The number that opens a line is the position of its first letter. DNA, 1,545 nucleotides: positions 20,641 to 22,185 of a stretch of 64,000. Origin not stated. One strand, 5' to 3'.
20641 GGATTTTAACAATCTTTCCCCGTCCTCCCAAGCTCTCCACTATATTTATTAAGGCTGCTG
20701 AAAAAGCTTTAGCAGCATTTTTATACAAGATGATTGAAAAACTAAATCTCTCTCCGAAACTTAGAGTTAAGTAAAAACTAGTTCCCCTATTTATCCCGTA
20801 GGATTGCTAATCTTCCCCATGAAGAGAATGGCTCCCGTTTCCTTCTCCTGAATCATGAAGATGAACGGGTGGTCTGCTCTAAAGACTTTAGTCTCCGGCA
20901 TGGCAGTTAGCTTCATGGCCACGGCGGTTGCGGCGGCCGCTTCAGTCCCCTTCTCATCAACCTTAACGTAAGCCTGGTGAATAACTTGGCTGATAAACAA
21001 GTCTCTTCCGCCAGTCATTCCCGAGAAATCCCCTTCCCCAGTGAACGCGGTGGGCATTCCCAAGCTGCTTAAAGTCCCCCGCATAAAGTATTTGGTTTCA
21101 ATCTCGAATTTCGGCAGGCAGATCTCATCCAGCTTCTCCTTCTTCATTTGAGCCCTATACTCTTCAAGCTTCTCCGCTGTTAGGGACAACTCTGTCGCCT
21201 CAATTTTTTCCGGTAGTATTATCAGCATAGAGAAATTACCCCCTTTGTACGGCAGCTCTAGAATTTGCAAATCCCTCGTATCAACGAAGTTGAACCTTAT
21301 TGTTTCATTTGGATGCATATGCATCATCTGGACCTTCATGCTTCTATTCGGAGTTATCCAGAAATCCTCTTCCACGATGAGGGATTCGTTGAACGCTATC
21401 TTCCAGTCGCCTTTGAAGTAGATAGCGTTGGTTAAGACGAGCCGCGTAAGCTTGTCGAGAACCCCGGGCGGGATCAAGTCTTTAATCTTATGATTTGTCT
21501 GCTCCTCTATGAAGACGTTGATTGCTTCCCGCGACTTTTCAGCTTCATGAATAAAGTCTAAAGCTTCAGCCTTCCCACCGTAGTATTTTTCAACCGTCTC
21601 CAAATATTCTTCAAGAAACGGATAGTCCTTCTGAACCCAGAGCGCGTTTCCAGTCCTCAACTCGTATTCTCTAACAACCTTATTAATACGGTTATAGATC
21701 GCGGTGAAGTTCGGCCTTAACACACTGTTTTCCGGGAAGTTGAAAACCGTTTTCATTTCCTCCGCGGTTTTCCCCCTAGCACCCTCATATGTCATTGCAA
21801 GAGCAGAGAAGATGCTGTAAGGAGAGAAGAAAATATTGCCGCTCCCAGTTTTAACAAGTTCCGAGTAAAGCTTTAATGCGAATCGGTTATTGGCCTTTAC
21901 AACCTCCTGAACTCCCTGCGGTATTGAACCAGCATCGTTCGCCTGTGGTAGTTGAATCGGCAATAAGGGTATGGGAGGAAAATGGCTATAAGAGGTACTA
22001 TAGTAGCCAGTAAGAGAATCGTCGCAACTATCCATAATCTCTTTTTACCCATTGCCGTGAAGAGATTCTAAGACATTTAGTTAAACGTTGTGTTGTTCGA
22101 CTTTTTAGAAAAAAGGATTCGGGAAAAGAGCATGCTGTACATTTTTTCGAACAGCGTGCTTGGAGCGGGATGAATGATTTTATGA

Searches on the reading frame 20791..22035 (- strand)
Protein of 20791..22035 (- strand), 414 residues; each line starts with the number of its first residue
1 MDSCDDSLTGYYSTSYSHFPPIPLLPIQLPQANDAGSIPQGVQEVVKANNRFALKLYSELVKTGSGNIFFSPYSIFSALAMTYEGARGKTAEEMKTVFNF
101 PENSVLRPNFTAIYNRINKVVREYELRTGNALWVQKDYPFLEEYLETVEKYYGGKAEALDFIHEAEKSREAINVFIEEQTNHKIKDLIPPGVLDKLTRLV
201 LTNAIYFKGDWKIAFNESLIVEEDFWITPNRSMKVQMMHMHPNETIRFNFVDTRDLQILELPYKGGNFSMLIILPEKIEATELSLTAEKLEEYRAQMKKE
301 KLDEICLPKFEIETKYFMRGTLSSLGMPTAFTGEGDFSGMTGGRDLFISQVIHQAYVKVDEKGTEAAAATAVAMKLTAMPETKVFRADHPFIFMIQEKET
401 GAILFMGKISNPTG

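Call 3: search_protein_families(library=pfam, proteins=[window:20791-22035:-], max_evalue=0.01)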
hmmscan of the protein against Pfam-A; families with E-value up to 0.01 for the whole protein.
window:20791-22035:- (414 aa): 1 family
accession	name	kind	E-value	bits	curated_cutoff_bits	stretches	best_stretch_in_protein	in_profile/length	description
PF00079.25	Serpin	-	1.5e-121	406.6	27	1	48-412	2-370/370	Serpin (serine protease inhibitor)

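Call 4: search_protein_families(library=ncbifam, proteins=[window:20791-22035:-], max_evalue=0.01)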
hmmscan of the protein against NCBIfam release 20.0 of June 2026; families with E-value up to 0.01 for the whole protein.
window:20791-22035:- (414 aa): 0 families

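Call 7: search_solved_structures(query=window:20791-22035:-, max_evalue=1e-20, show_alignments=2)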
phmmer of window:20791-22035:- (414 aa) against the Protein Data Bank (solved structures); distinct sequences matched with E-value up to 1e-20: 195 (the best 60 are shown).
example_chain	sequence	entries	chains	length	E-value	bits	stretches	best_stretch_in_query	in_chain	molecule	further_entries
2zv6_A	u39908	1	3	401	4.6e-83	282.5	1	42-412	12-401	Serpin B3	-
4zk0_A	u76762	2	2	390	8.5e-83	281.6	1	46-412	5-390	Serpin B4 | Serpin B3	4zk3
8gxv_A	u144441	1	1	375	2.3e-82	280.2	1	50-412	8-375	Proteinase inhibitor I4 serpin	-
4ga7_A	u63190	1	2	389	1.5e-80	274.2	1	40-412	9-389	Leukocyte elastase inhibitor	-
2dut_A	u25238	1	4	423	1.1e-79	271.3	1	42-412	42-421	Heterochromatin-associated protein MENT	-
2arq_A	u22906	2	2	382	6.1e-75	255.8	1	44-412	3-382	Plasminogen activator inhibitor-2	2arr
1by7_A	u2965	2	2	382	8.8e-75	255.2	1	44-412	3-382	PROTEIN (PLASMINOGEN ACTIVATOR INHIBITOR-2) | PLASMINOGEN ACTIVATOR INHIBITOR-2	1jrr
2h4r_A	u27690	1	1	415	2.3e-74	253.9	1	106-412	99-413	Heterochromatin-associated protein MENT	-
5cdx_A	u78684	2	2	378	2.1e-73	250.7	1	44-412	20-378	Conserpin | Conserpin in the latent state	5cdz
6ee5_A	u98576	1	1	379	6.7e-73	249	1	44-412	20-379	Conserpin-AATRCL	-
5ce0_A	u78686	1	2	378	7.4e-73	248.9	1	44-412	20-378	Native conserpin with Z-variant (E342K)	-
2h4q_A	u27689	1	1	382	1.3e-71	244.8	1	42-373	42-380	Heterochromatin-associated protein MENT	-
2h4p_A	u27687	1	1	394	3.3e-67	230.3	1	106-373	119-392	Heterochromatin-associated protein MENT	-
1hle_A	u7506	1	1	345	1.9e-64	221.2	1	43-374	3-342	HORSE LEUKOCYTE ELASTASE INHIBITOR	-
7qr2_A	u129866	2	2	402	8.1e-64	219.1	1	45-411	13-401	Ovalbumin-related protein X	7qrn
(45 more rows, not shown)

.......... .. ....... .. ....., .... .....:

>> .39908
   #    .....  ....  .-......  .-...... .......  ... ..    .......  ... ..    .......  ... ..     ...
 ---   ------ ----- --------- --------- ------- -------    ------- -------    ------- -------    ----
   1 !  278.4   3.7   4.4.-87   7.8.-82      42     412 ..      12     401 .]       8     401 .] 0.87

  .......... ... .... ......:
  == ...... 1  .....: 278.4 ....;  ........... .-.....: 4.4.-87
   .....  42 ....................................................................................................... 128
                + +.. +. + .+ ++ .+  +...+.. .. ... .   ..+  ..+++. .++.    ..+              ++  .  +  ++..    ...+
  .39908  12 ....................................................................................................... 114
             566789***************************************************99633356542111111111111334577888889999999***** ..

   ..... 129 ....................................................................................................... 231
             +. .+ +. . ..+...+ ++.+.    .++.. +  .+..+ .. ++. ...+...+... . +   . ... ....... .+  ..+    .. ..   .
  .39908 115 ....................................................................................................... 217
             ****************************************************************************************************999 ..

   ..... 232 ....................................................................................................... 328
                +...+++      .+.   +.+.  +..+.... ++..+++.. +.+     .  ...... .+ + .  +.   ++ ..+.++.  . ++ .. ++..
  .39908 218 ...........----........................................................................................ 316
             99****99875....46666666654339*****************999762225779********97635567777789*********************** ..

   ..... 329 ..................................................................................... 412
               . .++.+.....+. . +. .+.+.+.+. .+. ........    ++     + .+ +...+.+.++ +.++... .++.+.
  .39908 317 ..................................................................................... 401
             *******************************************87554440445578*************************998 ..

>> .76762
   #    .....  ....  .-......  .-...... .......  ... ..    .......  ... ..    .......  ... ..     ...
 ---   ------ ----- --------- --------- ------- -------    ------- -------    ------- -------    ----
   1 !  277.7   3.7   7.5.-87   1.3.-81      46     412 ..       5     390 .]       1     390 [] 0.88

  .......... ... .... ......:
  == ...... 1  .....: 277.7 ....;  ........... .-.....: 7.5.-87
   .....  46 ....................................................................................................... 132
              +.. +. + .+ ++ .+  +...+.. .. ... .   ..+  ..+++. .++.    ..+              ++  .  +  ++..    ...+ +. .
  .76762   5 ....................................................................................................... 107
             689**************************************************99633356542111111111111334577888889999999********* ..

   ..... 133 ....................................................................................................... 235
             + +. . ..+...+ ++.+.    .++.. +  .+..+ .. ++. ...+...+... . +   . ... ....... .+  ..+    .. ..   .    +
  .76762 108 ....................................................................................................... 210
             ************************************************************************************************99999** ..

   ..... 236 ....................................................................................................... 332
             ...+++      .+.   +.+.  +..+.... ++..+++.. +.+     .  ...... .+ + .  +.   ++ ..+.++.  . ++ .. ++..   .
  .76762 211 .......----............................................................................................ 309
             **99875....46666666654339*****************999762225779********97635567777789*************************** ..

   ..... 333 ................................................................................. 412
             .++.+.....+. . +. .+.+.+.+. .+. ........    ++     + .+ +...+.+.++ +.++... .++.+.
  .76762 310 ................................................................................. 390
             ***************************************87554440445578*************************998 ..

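Call 8: find_encoding_contigs(protein=window:20791-22035:-, flank=10000, max_places=6)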
Protein window:20791-22035:- (414 aa): no gene with exactly this product is on record in the collection.

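Call 9: find_homologous_proteins(query=window:20791-22035:-, max_evalue=1e-30)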
Query window:20791-22035:- (414 aa): 8000 proteins with E <= 1e-30 among 8000 candidates; the best 120 are listed.
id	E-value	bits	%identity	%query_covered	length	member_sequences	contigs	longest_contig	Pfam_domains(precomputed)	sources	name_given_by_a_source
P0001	4.3e-258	874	100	94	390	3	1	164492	PF00079.26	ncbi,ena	-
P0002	1.6e-226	770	85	96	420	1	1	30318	PF00079.26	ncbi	ncbi:MAG: serpin family protein [Thermoproteota archaeon]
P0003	3.5e-222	755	83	96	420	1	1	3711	PF00079.26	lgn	-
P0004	3.9e-222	755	83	96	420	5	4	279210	PF00079.26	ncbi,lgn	-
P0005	2.2e-221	753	84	96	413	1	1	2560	PF00079.26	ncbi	ncbi:MAG: serpin family protein [Candidatus Jordarchaeales archaeon]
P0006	2.0e-218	743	83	95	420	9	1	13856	PF00079.26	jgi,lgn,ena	-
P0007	1.4e-216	737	81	96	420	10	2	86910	PF00079.26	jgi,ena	-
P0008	2.4e-211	720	80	94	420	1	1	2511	PF00079.26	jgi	jgi:serpin B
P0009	4.6e-209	712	79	94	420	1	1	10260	PF00079.26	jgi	-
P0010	2.4e-208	710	79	94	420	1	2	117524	PF00079.26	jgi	-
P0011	1.4e-207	707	78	95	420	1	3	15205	PF00079.26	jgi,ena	jgi:serpin B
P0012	1.9e-207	707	78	95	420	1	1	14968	PF00079.26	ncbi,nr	ncbi:MAG: serpin family protein [Candidatus Brockarchaeota archaeon]|nr:serpin family protein [Candi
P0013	3.8e-207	706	79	94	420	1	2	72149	PF00079.26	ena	-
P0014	1.7e-206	704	77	95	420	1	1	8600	PF00079.26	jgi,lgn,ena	-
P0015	2.7e-206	703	78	94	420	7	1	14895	PF00079.26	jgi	jgi:serpin B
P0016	3.3e-206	703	78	94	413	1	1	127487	PF00079.26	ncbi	ncbi:MAG: serpin family protein [Thermoproteota archaeon]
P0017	1.9e-205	700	78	94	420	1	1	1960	PF00079.26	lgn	-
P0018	7.0e-203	692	78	94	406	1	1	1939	PF00079.26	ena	-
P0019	2.3e-202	690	76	94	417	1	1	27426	PF00079.26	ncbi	ncbi:MAG: serpin family protein [Thermoproteota archaeon]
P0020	3.5e-202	690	76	95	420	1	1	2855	PF00079.26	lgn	-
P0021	9.3e-202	688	76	94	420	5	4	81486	PF00079.26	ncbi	ncbi:MAG: serpin family protein [Thermoproteota archaeon]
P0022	2.3e-201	687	76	95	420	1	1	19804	PF00079.26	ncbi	ncbi:MAG: serpin family protein [Thermoproteota archaeon]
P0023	5.2e-200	682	76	94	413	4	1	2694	PF00079.26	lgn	-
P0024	2.7e-199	680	76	94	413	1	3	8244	PF00079.26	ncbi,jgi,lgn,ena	ncbi:MAG: serpin family protein [Candidatus Bathyarchaeia archaeon]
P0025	2.9e-199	680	76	94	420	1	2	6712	PF00079.26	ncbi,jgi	ncbi:MAG: serpin family protein [Thermoproteota archaeon]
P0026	3.9e-198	676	75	94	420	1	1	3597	PF00079.26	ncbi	ncbi:MAG: serpin family protein [Thermoproteota archaeon]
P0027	7.4e-195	665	76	96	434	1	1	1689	PF00079.26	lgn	-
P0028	5.8e-191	653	76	93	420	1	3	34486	PF00079.26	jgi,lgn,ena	jgi:serpin B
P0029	2.9e-190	650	76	93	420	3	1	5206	PF00079.26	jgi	-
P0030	4.7e-190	650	75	93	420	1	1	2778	PF00079.26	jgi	-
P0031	2.3e-189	647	71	95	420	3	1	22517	PF00079.26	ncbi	ncbi:MAG: serpin family protein [Candidatus Bathyarchaeia archaeon]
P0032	5.7e-189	646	74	93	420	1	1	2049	PF00079.26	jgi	jgi:serpin B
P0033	8.1e-189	646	79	85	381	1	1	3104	PF00079.26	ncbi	ncbi:MAG: serpin family protein, partial [Thermoproteota archaeon]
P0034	2.4e-187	641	71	95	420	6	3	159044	PF00079.26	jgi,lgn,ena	-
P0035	1.6e-167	575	66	94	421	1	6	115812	PF00079.26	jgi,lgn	jgi:serpin B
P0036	1.0e-166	573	67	94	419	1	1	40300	PF00079.26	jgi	-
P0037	1.3e-166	572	68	94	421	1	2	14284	PF00079.26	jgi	-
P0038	1.9e-166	572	66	94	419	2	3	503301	PF00079.26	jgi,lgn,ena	-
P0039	2.9e-166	571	65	94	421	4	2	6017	PF00079.26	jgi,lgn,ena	-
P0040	2.9e-166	571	65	94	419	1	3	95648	PF00079.26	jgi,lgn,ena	-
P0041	4.4e-166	571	66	94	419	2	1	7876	PF00079.26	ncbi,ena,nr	ncbi:serpin family protein [Patescibacteria group bacterium]|nr:serpin family protein [Patescibacter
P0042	4.4e-166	571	67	94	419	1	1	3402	PF00079.26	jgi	-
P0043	6.0e-166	570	65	94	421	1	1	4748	PF00079.26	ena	-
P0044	9.0e-166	570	66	94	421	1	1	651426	PF00079.26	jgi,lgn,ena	-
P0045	1.3e-165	569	66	94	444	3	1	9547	PF00079.26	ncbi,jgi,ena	-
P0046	1.4e-165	569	66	94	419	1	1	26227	PF00079.26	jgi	-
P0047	2.3e-165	568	66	94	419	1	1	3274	PF00079.26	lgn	-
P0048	6.0e-165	567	66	94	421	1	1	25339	PF00079.26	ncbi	-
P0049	1.4e-164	566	67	94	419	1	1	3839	PF00079.26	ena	-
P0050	4.1e-164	564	65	94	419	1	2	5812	PF00079.26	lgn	-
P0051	5.8e-164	564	66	94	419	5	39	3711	PF00079.26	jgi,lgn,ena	-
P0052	7.4e-164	563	66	94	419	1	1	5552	PF00079.26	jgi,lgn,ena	-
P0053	1.3e-163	563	65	94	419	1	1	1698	PF00079.26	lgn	-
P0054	1.7e-163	562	65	94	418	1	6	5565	PF00079.26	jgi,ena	-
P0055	2.6e-163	562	66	97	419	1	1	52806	PF00079.26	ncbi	-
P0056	3.1e-163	561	66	92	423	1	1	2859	PF00079.26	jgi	-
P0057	4.0e-163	561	66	94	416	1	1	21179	PF00079.26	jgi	jgi:serpin B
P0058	6.0e-163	560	66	94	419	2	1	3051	PF00079.26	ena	-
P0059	6.1e-163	560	65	94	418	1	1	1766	PF00079.26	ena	-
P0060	6.7e-163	560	65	94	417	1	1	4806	PF00079.26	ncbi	-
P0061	1.0e-162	560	65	94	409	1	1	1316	PF00079.26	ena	-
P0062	1.5e-162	559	67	94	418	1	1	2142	PF00079.26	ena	-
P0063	1.6e-162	559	65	94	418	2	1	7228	PF00079.26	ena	-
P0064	1.7e-162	559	66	94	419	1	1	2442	PF00079.26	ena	-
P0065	1.8e-162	559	64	94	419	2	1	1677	PF00079.26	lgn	-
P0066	2.0e-162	559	65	94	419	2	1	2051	PF00079.26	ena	-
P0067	3.1e-162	558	65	95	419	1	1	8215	PF00079.26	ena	-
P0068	3.1e-162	558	63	97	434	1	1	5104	PF00079.26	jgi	-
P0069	3.4e-162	558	67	94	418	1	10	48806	PF00079.26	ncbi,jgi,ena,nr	ncbi:serpin family protein [Candidatus Woesearchaeota archaeon]|nr:serpin family protein [Candidatus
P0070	4.1e-162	558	66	94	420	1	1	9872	PF00079.26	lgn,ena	-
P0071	5.4e-162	557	65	94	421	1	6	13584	PF00079.26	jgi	-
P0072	9.4e-162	556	66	94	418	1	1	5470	PF00079.26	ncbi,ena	-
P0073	1.1e-161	556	65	94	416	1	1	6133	PF00079.26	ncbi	-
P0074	1.3e-161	556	65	94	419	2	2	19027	PF00079.26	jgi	-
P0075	1.5e-161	556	65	94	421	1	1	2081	PF00079.26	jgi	jgi:serine protease inhibitor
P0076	1.6e-161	556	66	94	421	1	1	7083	PF00079.26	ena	-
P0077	1.8e-161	556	65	94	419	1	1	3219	PF00079.26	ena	-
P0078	2.2e-161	555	67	94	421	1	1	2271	PF00079.26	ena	-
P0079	2.2e-161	555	65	94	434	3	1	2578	PF00079.26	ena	-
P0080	2.7e-161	555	48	92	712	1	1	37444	PF00079.26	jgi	jgi:serpin B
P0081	2.9e-161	555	65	94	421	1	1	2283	PF00079.26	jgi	-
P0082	2.9e-161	555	64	94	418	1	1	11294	PF00079.26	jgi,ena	-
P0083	2.9e-161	555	65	94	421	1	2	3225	PF00079.26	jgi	-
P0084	3.3e-161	555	65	94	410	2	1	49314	PF00079.26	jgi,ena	-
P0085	3.7e-161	555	65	94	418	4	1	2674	PF00079.26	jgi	-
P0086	3.7e-161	555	65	94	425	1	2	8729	PF00079.26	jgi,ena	jgi:serpin B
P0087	7.0e-161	554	65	94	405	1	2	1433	PF00079.26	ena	-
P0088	7.2e-161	554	65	94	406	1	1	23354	PF00079.26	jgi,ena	-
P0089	7.2e-161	554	66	94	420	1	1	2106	PF00079.26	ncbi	-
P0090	7.7e-161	553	65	94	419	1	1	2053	PF00079.26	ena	-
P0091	7.8e-161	553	65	94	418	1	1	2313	PF00079.26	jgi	jgi:serpin B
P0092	7.8e-161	553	65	93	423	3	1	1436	PF00079.26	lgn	-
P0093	9.0e-161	553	65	94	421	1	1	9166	PF00079.26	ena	-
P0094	9.1e-161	553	65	94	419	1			PF00079.26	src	-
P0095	9.2e-161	553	65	94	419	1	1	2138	PF00079.26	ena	-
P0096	1.0e-160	553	65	94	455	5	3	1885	PF00079.26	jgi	-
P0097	1.2e-160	553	65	94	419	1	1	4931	PF00079.26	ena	-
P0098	1.3e-160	553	64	94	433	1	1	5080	PF00079.26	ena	-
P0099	1.3e-160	553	65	94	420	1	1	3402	PF00079.26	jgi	jgi:serpin B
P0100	1.4e-160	553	66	94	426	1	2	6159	PF00079.26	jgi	jgi:serpin B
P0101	1.8e-160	552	66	94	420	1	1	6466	PF00079.26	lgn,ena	-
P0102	1.8e-160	552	66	94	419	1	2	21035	PF00079.26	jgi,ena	jgi:serpin B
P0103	1.8e-160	552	66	94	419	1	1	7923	PF00079.26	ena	-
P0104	1.8e-160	552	66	94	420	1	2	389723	PF00079.26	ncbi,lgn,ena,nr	ncbi:serpin family protein [archaeon]|nr:serpin family protein [archaeon]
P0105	2.1e-160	552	64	94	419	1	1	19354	PF00079.26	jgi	-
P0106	2.2e-160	552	63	94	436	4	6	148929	PF00079.26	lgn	-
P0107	2.9e-160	552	66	93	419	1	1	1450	PF00079.26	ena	-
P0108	3.0e-160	552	65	94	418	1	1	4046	PF00079.26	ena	-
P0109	3.8e-160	551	65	94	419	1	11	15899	PF00079.26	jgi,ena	-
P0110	4.0e-160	551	67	94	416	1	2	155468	PF00079.26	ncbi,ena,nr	ncbi:serpin family protein [Candidatus Pacearchaeota archaeon]|nr:serpin family protein [Candidatus 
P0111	4.0e-160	551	65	94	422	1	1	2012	PF00079.26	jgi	-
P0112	4.4e-160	551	65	94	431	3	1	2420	PF00079.26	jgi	jgi:serine protease inhibitor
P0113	4.8e-160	551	66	94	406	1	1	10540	PF00079.26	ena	-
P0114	4.8e-160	551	64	93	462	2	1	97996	PF00079.26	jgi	-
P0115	5.1e-160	551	65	94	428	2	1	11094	PF00079.26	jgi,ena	-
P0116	5.2e-160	551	64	94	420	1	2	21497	PF00079.26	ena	-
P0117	6.1e-160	551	66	94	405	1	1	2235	PF00079.26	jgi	-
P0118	6.2e-160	550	64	95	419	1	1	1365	PF00079.26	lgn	-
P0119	6.8e-160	550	65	94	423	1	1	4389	PF00079.26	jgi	jgi:serpin B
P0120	7.4e-160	550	66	94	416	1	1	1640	PF00079.26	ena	-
